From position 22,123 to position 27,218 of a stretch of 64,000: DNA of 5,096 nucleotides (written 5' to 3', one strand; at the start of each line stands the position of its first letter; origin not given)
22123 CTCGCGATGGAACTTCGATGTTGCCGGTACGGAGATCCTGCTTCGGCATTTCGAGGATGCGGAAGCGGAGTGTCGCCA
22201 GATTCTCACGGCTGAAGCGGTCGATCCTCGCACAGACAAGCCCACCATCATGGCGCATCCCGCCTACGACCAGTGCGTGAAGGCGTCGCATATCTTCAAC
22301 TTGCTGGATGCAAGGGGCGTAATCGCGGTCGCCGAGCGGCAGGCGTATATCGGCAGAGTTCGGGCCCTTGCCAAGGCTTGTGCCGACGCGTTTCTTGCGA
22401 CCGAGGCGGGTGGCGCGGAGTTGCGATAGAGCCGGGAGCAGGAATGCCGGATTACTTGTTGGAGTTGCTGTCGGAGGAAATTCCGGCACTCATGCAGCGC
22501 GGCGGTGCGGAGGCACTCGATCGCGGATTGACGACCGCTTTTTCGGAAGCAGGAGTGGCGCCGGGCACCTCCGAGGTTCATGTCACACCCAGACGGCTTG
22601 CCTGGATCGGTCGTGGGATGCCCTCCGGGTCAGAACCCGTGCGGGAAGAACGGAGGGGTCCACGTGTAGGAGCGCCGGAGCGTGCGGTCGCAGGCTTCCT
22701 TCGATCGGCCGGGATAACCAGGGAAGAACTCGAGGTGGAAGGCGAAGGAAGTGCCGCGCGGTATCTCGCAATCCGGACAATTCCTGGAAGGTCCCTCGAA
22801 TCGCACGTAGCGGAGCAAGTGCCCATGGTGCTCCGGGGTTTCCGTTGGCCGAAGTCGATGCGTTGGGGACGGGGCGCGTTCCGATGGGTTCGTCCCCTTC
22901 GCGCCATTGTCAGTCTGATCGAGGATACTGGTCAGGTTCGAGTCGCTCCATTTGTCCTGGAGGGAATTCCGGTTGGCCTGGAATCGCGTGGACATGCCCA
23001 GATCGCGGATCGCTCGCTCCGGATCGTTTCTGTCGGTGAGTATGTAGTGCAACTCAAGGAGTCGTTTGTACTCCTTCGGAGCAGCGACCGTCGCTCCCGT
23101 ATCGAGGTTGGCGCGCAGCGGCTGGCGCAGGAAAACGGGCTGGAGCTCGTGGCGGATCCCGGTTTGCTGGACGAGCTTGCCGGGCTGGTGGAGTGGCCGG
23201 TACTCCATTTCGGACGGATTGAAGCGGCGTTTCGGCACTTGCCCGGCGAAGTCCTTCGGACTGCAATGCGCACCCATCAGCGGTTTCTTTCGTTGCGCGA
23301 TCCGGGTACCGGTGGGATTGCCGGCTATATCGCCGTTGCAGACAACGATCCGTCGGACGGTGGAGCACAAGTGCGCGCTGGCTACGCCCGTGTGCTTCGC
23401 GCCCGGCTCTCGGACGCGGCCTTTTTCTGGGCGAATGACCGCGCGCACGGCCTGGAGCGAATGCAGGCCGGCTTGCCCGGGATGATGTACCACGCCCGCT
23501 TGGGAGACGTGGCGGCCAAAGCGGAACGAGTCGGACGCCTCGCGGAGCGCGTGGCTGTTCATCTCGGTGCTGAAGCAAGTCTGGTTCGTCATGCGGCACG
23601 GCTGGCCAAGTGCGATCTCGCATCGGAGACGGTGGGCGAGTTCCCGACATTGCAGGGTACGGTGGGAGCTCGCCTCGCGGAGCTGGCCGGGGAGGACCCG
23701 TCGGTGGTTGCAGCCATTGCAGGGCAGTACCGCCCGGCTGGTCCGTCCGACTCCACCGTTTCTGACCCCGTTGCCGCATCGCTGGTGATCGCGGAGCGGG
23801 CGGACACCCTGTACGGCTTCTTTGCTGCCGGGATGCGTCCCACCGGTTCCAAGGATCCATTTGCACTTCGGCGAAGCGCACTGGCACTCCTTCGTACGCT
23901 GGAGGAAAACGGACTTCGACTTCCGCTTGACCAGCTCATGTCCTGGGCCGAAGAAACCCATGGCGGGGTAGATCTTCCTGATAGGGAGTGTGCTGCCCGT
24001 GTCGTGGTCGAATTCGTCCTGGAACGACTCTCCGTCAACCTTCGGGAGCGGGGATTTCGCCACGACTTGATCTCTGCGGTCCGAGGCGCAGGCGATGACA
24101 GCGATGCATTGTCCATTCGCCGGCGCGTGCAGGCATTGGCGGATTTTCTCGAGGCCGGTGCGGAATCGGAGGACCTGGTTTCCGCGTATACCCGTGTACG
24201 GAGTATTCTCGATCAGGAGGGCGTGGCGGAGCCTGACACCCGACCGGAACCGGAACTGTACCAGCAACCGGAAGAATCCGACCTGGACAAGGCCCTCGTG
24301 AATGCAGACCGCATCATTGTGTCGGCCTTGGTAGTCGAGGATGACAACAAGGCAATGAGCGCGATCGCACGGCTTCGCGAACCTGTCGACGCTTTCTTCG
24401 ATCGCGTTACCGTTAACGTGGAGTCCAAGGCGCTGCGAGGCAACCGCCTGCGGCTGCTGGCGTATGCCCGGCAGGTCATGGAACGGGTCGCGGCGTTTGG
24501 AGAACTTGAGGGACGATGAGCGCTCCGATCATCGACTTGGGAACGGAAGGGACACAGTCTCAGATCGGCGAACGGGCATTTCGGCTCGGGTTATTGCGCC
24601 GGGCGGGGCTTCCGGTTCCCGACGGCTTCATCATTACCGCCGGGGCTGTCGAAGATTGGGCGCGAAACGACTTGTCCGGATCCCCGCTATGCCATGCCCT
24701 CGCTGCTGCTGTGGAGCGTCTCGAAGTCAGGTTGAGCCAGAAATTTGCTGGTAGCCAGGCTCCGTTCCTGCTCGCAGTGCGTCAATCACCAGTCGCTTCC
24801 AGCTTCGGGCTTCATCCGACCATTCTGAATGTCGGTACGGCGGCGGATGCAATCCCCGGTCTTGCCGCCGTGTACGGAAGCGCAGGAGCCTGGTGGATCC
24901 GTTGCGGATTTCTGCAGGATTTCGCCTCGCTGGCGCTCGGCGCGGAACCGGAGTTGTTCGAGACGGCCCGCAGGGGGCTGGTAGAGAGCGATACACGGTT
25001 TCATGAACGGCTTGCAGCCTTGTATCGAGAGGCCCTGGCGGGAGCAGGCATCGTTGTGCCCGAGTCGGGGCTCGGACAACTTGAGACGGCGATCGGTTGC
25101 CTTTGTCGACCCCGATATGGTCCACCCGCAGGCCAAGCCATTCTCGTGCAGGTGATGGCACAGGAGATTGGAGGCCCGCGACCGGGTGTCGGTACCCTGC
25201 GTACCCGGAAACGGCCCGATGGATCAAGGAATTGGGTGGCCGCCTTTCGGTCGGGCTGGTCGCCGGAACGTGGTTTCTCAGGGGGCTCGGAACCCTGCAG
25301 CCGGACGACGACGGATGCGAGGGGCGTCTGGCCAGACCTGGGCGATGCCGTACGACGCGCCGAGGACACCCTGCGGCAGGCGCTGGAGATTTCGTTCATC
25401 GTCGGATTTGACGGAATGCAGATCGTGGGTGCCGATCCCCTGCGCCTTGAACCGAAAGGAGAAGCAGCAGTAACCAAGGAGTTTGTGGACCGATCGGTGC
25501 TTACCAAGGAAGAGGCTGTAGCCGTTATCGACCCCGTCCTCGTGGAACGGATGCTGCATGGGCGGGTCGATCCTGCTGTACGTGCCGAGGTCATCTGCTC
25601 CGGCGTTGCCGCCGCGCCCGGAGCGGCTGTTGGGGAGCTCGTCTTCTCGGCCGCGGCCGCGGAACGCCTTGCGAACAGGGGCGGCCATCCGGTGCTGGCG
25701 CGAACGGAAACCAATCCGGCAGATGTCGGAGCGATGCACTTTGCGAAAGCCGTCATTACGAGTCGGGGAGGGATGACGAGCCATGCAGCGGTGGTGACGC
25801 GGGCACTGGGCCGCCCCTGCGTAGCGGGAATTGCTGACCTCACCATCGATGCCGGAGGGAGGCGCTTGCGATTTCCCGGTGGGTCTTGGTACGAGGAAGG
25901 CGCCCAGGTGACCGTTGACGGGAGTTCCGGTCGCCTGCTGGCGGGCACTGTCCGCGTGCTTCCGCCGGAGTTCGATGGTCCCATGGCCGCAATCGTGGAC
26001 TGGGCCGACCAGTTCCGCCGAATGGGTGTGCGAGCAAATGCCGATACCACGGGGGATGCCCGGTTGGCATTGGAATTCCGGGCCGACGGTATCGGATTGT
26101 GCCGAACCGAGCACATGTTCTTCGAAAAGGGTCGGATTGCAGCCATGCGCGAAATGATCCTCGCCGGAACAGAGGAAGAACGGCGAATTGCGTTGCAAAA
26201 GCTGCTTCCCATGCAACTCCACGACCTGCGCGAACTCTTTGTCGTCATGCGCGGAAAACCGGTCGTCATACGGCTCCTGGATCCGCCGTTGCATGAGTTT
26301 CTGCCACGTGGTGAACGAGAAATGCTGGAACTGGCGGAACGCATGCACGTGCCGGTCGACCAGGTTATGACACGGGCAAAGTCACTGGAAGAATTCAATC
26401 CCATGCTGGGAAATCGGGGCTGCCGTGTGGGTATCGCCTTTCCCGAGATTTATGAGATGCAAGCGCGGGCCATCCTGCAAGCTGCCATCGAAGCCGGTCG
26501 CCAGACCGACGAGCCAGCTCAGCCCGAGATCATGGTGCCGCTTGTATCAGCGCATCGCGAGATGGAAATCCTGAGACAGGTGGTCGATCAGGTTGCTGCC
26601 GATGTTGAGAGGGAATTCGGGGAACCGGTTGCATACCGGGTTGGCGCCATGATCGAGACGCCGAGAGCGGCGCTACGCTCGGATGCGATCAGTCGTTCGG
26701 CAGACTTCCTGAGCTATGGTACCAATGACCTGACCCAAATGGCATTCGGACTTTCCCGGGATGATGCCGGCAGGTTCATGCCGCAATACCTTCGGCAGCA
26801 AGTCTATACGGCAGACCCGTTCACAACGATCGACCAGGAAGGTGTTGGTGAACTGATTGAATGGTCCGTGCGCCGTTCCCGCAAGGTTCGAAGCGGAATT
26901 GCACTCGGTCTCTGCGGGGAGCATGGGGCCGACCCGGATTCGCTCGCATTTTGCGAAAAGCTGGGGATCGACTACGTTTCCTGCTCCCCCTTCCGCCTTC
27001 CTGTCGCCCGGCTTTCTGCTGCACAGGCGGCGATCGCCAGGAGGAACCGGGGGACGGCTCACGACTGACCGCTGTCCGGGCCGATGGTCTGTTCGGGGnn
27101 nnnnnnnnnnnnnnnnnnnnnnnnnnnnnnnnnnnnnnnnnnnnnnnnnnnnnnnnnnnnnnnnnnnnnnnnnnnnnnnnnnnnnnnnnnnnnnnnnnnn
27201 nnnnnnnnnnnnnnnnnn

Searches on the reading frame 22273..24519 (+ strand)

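Call 4: search_protein_families(library=pfam, proteins=[window:22273-24519:+])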
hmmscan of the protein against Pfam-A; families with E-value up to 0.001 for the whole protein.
window:22273-24519:+ (748 aa): 2 families
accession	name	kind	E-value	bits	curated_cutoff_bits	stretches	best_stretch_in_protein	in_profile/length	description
PF02092.22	tRNA_synt_2f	-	2.2e-144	482.8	29.2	1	61-603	1-534/536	Glycyl-tRNA synthetase beta subunit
PF05746.21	DALR_1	-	1.9e-10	41.2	22.3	1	637-738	3-104/117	DALR anticodon binding domain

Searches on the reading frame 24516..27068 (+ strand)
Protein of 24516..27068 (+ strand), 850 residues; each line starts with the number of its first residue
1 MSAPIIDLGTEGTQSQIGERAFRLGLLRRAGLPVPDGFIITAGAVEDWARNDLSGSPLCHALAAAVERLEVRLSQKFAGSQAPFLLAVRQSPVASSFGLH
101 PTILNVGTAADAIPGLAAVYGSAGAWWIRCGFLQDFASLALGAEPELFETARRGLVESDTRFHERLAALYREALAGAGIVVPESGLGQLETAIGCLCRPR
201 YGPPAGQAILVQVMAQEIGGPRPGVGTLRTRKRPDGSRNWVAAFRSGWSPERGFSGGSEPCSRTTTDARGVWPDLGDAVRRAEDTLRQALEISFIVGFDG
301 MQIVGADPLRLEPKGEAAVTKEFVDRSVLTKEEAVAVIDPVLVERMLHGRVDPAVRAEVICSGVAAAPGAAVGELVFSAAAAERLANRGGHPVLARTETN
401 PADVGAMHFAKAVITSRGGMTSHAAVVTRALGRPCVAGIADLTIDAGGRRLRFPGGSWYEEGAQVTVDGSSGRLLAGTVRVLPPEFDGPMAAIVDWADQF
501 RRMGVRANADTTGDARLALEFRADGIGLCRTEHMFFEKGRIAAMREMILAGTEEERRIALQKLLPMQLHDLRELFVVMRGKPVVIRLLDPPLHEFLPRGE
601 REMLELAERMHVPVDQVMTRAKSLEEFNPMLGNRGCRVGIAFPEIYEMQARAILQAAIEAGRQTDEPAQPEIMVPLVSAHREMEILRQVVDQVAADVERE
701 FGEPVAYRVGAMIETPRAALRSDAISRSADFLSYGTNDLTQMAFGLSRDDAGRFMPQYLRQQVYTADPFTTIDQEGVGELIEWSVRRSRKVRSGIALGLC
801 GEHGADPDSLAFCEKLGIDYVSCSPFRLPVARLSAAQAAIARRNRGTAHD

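Call 4: search_protein_families(library=pfam, proteins=[window:24516-27068:+])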
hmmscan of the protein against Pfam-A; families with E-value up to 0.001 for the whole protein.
window:24516-27068:+ (850 aa): 3 families
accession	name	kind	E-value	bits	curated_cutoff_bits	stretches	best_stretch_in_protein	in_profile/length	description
PF02896.24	PEP-utilizers_C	-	2.5e-72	244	22.8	1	494-838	11-291/293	PEP-utilising enzyme, PEP-binding domain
PF00391.29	PEP-utilizers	-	5.5e-20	71.2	23.1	1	393-472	6-72/72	PEP-utilising enzyme, mobile domain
PF01326.24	PPDK_N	-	9.8e-05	22.2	27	0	51-123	70-146/328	Pyruvate phosphate dikinase, AMP/ATP-binding domain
